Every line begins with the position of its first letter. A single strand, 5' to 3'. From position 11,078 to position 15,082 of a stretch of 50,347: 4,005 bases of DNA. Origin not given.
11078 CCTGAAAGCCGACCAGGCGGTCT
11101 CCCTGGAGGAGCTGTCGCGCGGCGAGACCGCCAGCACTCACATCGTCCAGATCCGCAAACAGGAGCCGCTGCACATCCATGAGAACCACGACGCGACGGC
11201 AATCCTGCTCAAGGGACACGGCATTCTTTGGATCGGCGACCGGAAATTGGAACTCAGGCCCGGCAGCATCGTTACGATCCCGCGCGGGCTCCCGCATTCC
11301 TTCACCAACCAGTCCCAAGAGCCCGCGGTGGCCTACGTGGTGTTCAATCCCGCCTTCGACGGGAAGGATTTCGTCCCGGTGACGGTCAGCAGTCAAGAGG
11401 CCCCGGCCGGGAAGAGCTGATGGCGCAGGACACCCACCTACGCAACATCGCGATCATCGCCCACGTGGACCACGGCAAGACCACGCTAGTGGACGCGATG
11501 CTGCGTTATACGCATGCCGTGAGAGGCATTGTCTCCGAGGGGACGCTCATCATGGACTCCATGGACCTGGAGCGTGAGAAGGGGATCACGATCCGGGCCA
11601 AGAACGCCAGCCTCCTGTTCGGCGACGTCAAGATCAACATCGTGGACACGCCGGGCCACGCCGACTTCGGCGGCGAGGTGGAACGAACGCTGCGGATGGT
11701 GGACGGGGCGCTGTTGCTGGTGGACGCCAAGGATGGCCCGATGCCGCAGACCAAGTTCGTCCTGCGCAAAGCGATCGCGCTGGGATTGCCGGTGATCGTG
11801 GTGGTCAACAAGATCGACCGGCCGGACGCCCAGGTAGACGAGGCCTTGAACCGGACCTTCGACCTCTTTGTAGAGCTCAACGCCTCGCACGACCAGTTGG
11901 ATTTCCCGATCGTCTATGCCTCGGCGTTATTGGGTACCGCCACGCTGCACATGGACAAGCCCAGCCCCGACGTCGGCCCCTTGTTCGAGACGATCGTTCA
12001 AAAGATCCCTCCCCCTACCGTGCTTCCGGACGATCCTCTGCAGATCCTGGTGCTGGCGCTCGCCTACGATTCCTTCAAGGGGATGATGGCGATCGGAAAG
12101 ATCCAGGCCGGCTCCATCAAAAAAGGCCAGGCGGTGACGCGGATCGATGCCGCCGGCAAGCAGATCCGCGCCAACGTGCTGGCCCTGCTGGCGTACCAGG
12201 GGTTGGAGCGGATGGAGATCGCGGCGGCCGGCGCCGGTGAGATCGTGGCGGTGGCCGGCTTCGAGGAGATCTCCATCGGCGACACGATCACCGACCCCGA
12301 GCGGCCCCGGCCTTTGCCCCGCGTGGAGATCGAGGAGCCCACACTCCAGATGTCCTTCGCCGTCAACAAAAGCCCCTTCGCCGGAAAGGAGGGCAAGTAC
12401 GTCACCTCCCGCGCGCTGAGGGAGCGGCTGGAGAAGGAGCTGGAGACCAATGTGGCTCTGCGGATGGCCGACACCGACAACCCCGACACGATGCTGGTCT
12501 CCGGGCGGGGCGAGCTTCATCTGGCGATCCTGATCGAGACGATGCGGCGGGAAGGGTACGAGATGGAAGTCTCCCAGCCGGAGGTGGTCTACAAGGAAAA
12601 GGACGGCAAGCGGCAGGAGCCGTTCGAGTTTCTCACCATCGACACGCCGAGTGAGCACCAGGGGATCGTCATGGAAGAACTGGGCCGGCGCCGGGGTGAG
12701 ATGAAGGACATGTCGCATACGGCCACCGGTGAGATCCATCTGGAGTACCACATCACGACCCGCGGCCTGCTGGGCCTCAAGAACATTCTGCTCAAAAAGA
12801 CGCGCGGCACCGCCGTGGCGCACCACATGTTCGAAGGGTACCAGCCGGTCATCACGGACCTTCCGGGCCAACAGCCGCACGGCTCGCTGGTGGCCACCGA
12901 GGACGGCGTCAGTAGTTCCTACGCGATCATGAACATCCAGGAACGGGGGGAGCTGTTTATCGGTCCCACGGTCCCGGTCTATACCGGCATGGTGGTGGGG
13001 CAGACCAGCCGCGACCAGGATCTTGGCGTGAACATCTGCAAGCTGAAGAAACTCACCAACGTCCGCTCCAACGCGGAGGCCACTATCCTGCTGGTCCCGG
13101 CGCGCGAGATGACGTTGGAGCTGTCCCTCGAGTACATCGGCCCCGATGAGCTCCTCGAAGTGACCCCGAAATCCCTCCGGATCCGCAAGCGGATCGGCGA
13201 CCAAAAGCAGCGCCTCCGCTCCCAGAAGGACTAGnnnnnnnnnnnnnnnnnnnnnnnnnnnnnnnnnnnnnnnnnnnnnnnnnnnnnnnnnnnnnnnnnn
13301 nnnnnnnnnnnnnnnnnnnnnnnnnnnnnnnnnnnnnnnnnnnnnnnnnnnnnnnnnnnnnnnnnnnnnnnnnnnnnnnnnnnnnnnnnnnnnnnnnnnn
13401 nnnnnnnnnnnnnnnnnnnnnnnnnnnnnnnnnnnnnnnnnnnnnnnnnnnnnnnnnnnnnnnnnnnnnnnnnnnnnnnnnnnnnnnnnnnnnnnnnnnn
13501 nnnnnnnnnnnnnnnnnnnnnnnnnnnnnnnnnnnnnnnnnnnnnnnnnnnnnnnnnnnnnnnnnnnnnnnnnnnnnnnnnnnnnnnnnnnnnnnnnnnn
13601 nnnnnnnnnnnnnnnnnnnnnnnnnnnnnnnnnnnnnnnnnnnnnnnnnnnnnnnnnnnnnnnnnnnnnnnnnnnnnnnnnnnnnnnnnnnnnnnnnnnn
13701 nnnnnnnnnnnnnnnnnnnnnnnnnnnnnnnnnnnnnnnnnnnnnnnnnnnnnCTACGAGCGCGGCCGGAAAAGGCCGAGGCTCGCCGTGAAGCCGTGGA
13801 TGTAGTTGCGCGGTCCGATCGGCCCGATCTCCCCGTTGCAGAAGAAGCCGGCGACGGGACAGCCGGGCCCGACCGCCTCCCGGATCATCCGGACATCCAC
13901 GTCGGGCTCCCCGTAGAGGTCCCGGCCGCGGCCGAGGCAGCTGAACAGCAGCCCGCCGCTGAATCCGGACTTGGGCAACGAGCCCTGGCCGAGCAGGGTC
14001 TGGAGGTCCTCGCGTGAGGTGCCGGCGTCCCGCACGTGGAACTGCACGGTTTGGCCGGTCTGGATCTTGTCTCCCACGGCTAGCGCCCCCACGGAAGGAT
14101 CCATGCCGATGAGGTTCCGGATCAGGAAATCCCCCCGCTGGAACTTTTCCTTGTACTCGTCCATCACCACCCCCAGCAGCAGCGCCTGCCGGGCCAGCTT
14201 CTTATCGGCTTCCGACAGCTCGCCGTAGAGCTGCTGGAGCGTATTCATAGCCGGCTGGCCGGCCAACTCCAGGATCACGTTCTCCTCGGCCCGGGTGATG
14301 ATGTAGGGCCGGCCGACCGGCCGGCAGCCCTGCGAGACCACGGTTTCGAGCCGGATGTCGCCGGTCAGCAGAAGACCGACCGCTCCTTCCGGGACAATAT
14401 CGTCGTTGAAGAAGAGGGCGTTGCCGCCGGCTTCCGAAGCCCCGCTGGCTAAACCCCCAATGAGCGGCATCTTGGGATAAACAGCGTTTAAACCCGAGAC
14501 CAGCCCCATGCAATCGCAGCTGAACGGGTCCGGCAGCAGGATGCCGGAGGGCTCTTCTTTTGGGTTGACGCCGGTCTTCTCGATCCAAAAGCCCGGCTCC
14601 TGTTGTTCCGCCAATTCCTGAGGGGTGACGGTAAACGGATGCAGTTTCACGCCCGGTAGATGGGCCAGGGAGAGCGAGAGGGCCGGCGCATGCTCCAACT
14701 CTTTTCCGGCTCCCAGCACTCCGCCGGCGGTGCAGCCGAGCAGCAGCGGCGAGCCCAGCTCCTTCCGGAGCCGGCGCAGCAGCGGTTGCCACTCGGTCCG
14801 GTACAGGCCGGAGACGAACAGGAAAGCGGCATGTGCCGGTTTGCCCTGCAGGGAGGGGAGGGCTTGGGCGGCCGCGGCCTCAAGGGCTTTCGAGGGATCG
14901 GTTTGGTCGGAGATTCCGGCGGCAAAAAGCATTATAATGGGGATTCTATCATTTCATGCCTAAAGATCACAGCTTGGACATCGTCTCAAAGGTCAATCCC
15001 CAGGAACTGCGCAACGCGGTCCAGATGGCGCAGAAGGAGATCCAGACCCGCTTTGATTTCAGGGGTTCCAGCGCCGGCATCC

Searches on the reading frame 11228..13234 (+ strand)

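Call 65: search_protein_families(library=pfam, proteins=[window:11228-13234:+], max_evalue=0.00001)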
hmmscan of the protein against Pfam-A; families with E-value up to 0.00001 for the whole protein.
window:11228-13234:+ (668 aa): 6 families
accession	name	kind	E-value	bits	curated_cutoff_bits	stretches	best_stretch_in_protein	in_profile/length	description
PF00009.33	GTP_EFTU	-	4e-55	186.8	26.5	1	71-262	3-188/188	Elongation factor Tu GTP binding domain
PF21018.2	BipA_C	-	1.9e-39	134.3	23.8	1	552-658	2-109/110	TypA/BipA C-terminal domain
PF00679.30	EFG_C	-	4.9e-18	65.4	27.9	1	463-544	3-84/89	Elongation factor G C-terminus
PF03144.31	GTP_EFTU_D2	-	1.7e-08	35.2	30.3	1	285-355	1-73/73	Elongation factor Tu domain 2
PF22042.2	EF-G_D2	-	2.5e-08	34.3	27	1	271-355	2-82/84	Elongation factor G domain 2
PF01926.29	MMR_HSR1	-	3.8e-06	27.4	21.9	0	74-195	2-113/113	50S ribosome-binding GTPase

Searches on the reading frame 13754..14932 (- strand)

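Call 65: search_protein_families(library=pfam, proteins=[window:13754-14932:-], max_evalue=0.00001)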
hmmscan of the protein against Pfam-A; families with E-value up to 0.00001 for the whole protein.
window:13754-14932:- (392 aa): 2 families
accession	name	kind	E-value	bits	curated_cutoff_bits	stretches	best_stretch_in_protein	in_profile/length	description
PF08495.15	FIST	-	1.6e-34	119.9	23.2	1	36-226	3-189/189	FIST N domain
PF10442.14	FIST_C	-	8.3e-29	100.8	28.5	1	231-371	4-131/131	FIST C domain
